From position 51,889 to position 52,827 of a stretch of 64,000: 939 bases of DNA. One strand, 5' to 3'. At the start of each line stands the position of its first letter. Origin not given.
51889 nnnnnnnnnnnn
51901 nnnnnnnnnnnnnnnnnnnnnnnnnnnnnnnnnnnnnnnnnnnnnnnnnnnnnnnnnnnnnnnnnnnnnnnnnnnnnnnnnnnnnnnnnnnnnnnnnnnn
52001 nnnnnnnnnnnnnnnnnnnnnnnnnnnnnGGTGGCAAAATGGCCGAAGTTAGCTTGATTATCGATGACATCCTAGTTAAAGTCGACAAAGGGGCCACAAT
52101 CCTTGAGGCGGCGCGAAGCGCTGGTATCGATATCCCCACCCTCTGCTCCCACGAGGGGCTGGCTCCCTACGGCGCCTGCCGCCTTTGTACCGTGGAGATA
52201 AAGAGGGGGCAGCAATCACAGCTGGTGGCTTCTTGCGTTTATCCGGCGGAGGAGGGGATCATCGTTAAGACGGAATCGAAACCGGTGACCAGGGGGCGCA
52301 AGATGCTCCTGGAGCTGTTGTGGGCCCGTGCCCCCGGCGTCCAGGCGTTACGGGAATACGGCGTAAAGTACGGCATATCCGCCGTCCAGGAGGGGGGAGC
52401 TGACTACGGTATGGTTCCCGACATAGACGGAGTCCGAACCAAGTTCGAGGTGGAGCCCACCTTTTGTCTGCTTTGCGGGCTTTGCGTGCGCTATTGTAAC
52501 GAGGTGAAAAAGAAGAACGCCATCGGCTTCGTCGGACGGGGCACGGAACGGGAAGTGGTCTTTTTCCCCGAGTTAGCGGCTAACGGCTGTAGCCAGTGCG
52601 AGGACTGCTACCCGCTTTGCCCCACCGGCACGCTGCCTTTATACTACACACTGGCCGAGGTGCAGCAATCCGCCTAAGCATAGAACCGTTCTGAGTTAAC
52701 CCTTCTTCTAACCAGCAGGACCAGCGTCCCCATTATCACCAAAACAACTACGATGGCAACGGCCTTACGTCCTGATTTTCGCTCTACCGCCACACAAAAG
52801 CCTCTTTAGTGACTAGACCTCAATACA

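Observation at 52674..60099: Candidate new system: HdrBC-less HdrA/MvhD/FdhB complex with embedded TusA-DsrE sulfur relay under a CstR-like repressor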

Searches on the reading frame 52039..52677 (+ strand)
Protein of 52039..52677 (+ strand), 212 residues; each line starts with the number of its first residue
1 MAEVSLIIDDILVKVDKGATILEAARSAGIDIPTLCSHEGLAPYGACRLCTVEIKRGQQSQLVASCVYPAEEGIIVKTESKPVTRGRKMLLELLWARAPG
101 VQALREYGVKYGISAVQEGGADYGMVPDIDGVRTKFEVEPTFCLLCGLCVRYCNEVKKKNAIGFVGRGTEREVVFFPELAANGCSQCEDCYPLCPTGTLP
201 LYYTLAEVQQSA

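Call 3: search_protein_families(library=pfam, proteins=[window:52039-52677:+], max_evalue=0.01)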
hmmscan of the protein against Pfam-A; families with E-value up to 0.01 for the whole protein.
window:52039-52677:+ (212 aa): 8 families
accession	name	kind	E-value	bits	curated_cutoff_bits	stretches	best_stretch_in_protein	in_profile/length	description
PF13510.11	Fer2_4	-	5.6e-17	62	22.8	1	2-80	2-81/82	2Fe-2S iron-sulfur cluster binding domain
PF00111.32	Fer2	-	6.4e-09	36.1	21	1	13-59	10-52/77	2Fe-2S iron-sulfur cluster binding domain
PF22117.2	Fer4_Nqo3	-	5.5e-06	26.9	27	1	140-199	8-66/67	NADH-quinone oxidoreductase subunit 3, ferredoxin-like domain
PF12838.12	Fer4_7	-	5.6e-06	27.2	27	1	143-197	2-51/52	4Fe-4S dicluster domain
PF13237.11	Fer4_10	-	0.0003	21.1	25.5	0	181-196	6-21/53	4Fe-4S dicluster domain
PF14697.11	Fer4_21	-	0.00035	21.1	35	1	139-196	4-53/59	4Fe-4S dicluster domain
PF13187.11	Fer4_9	-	0.0024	18.3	27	1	143-197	2-50/52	4Fe-4S dicluster domain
PF13183.11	Fer4_8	-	0.0075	17.2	27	1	142-197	4-67/68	4Fe-4S dicluster domain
